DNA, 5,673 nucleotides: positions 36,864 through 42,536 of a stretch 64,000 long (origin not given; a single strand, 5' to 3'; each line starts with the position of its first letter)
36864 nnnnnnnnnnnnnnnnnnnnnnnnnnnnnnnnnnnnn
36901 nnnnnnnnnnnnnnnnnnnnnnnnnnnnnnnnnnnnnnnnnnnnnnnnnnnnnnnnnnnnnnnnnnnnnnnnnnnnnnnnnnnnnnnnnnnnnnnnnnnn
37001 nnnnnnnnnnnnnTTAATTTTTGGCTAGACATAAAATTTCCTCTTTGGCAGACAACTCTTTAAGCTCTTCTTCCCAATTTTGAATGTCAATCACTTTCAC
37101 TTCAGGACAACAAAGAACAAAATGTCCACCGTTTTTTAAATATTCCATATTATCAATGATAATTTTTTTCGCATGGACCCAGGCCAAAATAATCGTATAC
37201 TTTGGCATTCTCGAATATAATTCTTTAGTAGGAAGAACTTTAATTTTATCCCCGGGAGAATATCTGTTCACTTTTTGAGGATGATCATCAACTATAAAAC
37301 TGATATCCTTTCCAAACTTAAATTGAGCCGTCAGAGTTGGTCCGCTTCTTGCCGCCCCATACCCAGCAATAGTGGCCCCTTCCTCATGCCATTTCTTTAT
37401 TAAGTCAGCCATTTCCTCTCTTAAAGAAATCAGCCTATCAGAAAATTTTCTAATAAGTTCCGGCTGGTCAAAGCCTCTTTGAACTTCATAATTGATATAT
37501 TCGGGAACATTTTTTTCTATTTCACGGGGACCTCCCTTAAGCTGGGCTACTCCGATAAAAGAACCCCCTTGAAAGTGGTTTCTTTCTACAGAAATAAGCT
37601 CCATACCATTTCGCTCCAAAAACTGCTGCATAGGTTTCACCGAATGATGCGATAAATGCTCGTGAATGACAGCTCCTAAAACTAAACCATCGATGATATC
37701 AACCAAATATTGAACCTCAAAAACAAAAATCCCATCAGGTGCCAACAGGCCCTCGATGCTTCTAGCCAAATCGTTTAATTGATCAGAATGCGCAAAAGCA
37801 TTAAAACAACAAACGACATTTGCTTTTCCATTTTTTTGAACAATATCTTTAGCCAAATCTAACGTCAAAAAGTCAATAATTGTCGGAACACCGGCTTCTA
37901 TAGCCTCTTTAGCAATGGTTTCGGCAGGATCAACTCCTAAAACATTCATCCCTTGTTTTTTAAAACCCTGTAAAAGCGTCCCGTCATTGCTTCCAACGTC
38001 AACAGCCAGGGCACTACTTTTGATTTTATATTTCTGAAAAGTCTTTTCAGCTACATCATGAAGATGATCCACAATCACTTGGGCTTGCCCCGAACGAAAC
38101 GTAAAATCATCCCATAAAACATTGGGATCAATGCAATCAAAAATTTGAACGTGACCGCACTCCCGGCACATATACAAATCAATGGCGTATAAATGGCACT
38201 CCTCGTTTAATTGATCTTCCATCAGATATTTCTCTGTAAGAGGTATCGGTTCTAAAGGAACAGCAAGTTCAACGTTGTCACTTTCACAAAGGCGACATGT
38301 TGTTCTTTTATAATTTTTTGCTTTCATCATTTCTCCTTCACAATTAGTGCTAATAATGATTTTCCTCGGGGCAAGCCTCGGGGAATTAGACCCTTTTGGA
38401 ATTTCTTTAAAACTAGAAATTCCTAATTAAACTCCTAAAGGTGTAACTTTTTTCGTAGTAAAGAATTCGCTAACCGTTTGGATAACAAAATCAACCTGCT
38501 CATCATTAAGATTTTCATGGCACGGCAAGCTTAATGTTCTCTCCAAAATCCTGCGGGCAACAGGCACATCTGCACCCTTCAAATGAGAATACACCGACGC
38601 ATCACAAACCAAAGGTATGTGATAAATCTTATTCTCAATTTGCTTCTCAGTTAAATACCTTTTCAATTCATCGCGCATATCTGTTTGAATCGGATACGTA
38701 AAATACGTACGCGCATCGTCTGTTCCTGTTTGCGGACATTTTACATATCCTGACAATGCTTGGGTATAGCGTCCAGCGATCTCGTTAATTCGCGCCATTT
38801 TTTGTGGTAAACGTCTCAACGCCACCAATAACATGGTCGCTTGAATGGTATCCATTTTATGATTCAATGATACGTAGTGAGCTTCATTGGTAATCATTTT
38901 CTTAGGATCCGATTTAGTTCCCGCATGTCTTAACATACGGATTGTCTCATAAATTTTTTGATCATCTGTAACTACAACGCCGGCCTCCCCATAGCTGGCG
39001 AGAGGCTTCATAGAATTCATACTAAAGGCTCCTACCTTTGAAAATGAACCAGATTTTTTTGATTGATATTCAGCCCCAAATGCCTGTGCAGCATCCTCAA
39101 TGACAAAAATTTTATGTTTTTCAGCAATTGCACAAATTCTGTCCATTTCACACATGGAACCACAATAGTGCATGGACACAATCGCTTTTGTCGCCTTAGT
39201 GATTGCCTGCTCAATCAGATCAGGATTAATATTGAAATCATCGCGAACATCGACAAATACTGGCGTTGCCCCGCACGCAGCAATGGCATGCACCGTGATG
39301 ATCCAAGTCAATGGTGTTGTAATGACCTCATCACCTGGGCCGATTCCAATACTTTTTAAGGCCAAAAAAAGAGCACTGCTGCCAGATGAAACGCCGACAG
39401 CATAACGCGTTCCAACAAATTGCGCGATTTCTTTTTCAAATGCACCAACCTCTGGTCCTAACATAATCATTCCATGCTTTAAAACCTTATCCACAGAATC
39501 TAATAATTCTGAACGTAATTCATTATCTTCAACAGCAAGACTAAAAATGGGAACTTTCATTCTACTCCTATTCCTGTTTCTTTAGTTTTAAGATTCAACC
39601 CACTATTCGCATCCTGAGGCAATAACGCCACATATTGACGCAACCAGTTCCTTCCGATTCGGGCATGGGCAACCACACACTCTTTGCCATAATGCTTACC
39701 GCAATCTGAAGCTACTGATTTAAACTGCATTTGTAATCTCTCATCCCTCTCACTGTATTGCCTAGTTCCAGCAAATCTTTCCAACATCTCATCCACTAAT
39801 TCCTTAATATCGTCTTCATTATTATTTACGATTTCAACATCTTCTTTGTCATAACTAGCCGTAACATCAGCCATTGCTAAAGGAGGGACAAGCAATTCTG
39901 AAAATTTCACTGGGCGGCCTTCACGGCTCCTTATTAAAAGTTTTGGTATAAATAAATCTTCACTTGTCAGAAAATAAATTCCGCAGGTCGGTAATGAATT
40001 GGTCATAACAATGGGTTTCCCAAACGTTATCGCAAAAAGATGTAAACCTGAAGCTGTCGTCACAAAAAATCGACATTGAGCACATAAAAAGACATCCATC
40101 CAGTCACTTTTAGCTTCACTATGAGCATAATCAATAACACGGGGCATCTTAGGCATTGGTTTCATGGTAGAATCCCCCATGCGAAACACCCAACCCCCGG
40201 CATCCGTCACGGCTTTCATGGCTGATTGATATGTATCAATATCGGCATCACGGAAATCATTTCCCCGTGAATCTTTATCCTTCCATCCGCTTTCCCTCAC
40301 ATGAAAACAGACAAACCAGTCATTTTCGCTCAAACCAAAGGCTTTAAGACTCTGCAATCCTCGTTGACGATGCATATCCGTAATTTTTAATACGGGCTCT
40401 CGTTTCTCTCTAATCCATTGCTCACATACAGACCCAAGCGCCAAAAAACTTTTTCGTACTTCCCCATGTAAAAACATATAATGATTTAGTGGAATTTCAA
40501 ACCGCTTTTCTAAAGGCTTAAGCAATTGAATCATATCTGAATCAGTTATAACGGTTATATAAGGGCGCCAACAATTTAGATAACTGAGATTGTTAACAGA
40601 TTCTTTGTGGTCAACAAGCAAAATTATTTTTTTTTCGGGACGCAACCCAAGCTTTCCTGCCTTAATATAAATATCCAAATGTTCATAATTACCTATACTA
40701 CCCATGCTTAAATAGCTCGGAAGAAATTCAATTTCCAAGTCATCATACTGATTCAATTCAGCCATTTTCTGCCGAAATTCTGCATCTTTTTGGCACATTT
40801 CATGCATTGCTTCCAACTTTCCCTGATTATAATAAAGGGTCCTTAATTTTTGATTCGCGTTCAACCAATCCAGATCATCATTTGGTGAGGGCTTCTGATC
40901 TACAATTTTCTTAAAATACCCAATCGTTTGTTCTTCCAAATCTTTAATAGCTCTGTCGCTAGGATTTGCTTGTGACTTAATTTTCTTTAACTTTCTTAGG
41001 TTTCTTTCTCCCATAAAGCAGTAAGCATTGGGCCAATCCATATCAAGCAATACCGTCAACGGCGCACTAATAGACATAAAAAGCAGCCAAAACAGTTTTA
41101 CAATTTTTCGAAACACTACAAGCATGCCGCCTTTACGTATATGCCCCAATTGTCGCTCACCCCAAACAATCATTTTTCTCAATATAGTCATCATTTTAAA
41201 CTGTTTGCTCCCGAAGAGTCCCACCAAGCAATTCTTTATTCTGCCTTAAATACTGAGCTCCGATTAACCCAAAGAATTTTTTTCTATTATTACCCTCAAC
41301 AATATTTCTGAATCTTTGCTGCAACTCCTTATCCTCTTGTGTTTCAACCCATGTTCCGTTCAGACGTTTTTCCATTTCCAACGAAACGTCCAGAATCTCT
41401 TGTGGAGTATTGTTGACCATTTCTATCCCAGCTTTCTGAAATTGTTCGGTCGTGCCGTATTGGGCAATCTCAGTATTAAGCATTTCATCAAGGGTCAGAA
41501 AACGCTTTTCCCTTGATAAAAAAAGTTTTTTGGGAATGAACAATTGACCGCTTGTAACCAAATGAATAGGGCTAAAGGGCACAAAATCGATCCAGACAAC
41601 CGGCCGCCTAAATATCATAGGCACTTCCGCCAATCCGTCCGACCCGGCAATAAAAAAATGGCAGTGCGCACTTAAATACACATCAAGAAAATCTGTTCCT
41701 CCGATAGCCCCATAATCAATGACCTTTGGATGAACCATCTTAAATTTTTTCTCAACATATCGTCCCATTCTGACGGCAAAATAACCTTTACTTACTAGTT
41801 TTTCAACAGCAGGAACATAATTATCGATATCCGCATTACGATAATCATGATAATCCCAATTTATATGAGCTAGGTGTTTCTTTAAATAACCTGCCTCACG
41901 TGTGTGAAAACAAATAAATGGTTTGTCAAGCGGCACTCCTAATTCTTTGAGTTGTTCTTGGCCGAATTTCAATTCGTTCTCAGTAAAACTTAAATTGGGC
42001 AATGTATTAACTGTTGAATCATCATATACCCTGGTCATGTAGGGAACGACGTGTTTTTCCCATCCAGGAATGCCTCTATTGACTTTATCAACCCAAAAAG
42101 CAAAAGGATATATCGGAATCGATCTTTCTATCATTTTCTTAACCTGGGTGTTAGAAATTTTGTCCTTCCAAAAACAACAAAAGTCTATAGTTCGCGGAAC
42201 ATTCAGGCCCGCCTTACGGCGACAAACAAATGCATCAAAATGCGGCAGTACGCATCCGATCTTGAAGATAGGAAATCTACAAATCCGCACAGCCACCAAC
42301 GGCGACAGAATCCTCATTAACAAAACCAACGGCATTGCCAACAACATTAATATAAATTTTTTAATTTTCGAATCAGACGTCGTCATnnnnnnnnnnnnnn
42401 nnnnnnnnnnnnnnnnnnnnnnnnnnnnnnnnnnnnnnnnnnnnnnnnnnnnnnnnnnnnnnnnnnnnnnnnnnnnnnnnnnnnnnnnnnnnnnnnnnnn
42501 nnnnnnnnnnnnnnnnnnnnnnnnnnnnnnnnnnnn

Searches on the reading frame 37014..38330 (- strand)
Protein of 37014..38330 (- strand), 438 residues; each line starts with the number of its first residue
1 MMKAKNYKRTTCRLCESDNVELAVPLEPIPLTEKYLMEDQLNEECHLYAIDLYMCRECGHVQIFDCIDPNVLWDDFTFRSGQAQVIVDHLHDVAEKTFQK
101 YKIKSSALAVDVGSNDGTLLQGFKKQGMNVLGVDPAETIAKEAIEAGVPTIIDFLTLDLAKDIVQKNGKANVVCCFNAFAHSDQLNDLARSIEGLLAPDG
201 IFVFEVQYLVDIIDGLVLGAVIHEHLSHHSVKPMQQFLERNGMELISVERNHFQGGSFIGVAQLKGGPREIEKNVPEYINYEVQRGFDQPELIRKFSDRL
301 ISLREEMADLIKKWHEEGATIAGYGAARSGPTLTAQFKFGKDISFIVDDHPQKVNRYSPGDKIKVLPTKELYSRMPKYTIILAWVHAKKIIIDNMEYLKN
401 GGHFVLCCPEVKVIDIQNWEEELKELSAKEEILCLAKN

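Call 35: search_protein_families(library=pfam, proteins=[window:37014-38330:-], max_evalue=0.0001)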
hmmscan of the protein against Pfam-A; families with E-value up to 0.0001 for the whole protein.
window:37014-38330:- (438 aa): 6 families
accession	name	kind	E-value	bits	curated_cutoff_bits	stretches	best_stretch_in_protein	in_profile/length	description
PF08484.17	Methyltransf_14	-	5.7e-34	117.7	23.5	1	254-409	3-160/160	C-methyltransferase C-terminal domain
PF08421.16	Methyltransf_13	-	3.3e-13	50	31.3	1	12-72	1-61/62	Putative zinc binding domain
PF13489.12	Methyltransf_23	-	2.4e-12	47.3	27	1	103-247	20-163/164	Methyltransferase domain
PF08242.18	Methyltransf_12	-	5.5e-09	37.1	30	1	110-202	1-98/98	Methyltransferase domain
PF08241.18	Methyltransf_11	-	6.4e-09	36.8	21.2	1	110-204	1-95/95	Methyltransferase domain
PF13649.12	Methyltransf_25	-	1.7e-06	29.1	27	1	110-200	2-97/97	Methyltransferase domain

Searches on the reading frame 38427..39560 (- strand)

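Call 35: search_protein_families(library=pfam, proteins=[window:38427-39560:-], max_evalue=0.0001)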
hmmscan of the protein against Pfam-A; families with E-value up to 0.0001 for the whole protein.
window:38427-39560:- (377 aa): 5 families
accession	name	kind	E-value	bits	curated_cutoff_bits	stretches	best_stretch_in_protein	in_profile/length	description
PF01041.23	DegT_DnrJ_EryC1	-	6e-102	342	19.8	1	15-363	3-359/360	DegT/DnrJ/EryC1/StrS aminotransferase family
PF00155.27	Aminotran_1_2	-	2.1e-11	44.1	19.7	1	40-158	46-187/361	Aminotransferase class I and II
PF00266.25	Aminotran_5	-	4.7e-08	32.9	21.5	1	41-163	48-182/371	Aminotransferase class-V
PF01212.27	Beta_elim_lyase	-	9.1e-06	25.6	27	1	36-240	32-252/288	Beta-eliminating lyase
PF01053.26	Cys_Met_Meta_PP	-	1e-05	24.7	27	1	36-167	52-184/381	Cys/Met metabolism PLP-dependent enzyme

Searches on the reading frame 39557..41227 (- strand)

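Call 35: search_protein_families(library=pfam, proteins=[window:39557-41227:-], max_evalue=0.0001)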
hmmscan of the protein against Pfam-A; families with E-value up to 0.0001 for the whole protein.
window:39557-41227:- (556 aa): 0 families

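Call 47: search_protein_families(library=ncbifam, proteins=[window:39557-41227:-], max_evalue=0.01)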
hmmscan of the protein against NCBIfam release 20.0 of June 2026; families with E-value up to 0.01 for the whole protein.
window:39557-41227:- (556 aa): 1 family
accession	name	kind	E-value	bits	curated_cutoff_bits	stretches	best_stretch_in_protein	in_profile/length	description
TIGR04372.1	glycosyl_04372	domain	1e-65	221.1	45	1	303-504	1-205/207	TIGR04372 family glycosyltransferase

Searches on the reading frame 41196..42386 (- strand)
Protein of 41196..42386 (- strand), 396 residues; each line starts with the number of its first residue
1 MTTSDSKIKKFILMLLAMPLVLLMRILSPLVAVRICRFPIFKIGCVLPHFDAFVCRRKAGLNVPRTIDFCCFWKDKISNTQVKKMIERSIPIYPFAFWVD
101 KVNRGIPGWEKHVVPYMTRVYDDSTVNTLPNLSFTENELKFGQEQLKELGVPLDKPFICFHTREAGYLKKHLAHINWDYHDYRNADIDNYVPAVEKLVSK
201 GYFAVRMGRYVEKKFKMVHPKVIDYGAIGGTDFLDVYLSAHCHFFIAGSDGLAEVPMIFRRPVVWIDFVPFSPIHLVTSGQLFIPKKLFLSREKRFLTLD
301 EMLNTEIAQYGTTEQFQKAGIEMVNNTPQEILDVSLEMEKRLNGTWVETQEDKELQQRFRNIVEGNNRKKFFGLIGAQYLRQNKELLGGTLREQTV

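Call 35: search_protein_families(library=pfam, proteins=[window:41196-42386:-], max_evalue=0.0001)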
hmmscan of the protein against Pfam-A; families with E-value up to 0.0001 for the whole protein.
window:41196-42386:- (396 aa): 0 families

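Call 47: search_protein_families(library=ncbifam, proteins=[window:41196-42386:-], max_evalue=0.01)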
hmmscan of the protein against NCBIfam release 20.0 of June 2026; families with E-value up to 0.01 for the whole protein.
window:41196-42386:- (396 aa): 1 family
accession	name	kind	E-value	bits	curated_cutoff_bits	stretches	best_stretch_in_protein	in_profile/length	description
TIGR04372.1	glycosyl_04372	domain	1.5e-67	227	45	1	156-362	2-206/207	TIGR04372 family glycosyltransferase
